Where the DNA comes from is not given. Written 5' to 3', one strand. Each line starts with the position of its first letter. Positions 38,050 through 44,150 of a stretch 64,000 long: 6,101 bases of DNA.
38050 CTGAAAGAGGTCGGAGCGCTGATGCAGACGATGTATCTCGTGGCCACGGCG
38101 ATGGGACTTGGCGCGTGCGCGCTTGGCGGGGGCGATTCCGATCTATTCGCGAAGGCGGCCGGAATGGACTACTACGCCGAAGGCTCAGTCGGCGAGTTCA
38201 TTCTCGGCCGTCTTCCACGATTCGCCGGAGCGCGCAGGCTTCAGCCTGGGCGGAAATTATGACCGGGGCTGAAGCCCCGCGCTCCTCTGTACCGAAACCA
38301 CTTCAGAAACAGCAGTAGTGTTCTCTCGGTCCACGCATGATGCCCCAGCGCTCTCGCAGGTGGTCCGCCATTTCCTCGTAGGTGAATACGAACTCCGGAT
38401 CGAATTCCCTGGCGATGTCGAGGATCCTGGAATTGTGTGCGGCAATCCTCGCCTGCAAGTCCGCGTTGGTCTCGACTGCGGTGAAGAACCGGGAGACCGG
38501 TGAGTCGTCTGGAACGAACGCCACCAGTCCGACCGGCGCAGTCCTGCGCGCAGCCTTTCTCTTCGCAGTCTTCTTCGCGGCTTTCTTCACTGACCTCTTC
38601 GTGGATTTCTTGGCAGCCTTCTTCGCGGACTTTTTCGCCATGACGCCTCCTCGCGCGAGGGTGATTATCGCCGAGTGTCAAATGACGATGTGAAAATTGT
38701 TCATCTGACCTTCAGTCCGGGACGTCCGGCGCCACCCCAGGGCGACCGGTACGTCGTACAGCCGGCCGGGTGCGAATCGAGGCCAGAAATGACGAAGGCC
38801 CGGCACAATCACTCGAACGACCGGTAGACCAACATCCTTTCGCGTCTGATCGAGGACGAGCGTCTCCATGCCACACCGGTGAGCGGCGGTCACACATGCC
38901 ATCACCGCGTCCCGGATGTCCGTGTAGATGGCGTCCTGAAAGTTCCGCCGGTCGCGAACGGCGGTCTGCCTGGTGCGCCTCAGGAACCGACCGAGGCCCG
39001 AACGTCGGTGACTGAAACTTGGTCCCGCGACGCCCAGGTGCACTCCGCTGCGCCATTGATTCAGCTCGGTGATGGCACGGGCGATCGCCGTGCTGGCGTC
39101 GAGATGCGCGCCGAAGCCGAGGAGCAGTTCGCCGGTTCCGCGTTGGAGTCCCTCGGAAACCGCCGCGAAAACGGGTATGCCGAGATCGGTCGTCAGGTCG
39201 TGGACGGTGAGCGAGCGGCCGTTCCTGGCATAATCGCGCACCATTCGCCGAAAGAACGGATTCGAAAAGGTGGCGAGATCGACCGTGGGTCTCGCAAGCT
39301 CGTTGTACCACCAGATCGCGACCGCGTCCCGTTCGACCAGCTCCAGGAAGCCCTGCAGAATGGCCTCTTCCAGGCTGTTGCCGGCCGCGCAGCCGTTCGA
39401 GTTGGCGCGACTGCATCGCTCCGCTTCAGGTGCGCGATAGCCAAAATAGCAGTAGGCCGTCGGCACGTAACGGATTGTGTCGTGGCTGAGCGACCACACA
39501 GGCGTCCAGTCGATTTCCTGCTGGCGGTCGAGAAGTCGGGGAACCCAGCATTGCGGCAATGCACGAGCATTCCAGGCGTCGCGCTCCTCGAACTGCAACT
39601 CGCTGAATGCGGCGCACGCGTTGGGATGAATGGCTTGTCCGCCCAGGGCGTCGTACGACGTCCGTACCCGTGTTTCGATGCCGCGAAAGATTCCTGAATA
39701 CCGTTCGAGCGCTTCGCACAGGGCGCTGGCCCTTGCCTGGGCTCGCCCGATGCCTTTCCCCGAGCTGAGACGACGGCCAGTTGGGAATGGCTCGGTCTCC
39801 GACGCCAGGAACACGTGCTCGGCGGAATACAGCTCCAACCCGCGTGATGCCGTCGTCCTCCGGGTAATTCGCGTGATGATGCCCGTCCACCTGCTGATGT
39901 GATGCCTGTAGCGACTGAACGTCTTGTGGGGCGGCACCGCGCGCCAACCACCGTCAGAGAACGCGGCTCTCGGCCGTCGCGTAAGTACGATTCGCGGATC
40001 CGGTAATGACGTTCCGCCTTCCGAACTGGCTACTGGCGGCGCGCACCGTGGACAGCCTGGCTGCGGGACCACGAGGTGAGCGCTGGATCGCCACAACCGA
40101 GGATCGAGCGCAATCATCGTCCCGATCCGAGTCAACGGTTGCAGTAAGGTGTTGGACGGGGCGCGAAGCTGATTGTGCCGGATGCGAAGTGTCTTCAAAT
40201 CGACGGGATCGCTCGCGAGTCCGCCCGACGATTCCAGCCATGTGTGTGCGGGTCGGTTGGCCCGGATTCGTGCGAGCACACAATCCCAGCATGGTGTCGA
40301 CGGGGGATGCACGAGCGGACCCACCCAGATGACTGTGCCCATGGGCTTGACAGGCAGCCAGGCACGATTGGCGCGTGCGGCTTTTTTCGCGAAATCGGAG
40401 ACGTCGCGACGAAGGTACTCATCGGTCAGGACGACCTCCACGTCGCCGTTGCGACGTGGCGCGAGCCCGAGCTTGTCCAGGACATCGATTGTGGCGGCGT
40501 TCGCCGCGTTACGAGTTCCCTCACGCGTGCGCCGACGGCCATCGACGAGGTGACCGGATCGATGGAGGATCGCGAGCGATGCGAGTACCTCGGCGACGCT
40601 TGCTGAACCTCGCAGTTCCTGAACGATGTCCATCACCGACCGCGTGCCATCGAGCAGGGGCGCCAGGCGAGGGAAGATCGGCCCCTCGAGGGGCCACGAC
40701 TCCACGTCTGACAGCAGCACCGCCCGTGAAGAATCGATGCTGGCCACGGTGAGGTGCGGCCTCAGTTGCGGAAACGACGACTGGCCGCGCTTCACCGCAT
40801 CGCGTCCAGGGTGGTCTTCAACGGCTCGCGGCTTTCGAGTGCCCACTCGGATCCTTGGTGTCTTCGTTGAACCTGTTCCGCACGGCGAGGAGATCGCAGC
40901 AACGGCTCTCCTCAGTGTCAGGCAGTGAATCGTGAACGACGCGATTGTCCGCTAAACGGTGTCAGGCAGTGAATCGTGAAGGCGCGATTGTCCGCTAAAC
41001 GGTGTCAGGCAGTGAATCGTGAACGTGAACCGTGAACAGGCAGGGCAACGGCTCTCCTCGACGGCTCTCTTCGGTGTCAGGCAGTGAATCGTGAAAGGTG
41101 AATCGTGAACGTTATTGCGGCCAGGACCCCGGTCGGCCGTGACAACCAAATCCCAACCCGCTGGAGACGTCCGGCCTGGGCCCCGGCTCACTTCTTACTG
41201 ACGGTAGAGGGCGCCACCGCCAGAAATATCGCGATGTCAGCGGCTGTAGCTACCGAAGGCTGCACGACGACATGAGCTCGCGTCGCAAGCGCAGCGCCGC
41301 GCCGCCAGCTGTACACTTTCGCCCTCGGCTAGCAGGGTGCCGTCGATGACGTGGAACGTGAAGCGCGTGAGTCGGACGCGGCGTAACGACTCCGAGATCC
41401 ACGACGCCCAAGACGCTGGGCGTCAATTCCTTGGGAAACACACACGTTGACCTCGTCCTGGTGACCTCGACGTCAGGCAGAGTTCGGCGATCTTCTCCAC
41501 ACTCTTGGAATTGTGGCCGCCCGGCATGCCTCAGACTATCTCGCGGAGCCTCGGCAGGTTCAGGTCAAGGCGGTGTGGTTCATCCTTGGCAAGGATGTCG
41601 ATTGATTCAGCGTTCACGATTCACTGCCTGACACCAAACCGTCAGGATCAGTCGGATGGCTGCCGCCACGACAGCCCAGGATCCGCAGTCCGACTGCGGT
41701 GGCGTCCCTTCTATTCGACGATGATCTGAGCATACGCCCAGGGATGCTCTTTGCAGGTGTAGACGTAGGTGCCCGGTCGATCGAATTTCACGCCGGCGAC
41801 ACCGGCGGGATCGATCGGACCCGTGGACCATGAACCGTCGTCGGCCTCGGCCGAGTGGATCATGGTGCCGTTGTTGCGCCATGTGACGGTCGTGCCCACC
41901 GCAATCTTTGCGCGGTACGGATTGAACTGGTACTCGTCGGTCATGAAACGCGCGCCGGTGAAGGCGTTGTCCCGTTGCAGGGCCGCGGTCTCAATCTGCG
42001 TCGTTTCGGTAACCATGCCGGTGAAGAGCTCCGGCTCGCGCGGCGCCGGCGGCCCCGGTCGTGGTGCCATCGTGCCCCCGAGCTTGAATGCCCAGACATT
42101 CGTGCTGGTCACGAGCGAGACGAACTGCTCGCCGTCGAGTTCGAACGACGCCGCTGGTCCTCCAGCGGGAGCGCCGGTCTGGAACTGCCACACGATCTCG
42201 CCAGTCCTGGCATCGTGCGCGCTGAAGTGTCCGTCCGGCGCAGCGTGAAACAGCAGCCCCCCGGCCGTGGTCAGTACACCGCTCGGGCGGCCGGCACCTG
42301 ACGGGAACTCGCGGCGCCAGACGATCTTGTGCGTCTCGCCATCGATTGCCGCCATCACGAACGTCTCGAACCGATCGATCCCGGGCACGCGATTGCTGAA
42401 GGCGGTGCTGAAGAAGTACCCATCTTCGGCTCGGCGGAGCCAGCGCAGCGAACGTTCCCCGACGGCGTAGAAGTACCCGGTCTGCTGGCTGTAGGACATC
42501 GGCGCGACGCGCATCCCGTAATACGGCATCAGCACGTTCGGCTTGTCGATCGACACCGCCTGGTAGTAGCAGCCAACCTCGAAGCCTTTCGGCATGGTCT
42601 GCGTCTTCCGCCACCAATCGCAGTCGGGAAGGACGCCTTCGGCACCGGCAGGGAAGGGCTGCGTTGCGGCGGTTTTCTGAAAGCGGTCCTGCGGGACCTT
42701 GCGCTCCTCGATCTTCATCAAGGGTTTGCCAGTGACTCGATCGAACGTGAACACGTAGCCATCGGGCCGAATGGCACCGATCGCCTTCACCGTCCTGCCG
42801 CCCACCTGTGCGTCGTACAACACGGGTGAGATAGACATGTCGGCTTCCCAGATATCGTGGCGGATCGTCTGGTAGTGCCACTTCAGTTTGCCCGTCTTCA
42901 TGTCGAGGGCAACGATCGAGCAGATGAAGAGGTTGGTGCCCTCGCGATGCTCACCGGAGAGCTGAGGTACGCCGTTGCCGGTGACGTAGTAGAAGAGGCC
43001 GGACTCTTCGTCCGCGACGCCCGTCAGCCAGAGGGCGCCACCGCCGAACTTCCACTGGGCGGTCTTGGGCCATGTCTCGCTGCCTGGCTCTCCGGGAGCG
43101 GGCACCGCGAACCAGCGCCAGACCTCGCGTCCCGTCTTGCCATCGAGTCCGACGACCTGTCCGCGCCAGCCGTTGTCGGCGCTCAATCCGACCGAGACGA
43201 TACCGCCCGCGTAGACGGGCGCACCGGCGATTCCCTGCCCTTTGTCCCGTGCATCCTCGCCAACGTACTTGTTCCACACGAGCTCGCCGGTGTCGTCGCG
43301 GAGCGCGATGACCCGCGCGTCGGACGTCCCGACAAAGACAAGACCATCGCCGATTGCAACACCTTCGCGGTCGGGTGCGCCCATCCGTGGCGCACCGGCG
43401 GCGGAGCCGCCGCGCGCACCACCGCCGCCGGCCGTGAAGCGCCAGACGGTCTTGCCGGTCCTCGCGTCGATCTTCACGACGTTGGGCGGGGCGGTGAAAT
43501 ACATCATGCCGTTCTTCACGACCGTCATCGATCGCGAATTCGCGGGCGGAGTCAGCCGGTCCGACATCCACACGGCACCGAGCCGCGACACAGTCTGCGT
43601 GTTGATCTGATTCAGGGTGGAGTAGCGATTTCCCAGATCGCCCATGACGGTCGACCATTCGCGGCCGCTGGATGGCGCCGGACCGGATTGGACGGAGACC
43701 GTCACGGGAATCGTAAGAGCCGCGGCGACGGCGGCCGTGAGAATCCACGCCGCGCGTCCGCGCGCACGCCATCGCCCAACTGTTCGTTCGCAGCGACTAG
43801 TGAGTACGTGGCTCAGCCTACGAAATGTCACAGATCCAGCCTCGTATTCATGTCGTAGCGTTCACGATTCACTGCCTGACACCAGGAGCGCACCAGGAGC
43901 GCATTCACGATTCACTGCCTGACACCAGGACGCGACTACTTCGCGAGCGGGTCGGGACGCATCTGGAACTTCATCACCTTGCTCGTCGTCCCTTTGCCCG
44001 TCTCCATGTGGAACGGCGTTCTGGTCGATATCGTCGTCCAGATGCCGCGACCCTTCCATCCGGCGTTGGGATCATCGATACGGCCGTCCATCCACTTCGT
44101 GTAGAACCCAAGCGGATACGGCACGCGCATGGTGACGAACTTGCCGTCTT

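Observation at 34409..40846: Compact TOMM/LAP-like RiPP locus: kinase-coupled SagB dehydrogenase convergent with a Nif11-type precursor and a fused E1-like/YcaO cyclodehydratase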

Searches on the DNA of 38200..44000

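Call 60: search_rna_families(source=window, start=38200, end=44000, threshold=evalue, max_evalue=1)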
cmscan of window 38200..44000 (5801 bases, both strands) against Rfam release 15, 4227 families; matches with E-value up to 1: 0.
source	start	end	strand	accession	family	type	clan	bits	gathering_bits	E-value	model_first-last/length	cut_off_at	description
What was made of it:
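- Tried and rejected: Rfam on 38200-44000: no hit (call 60).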
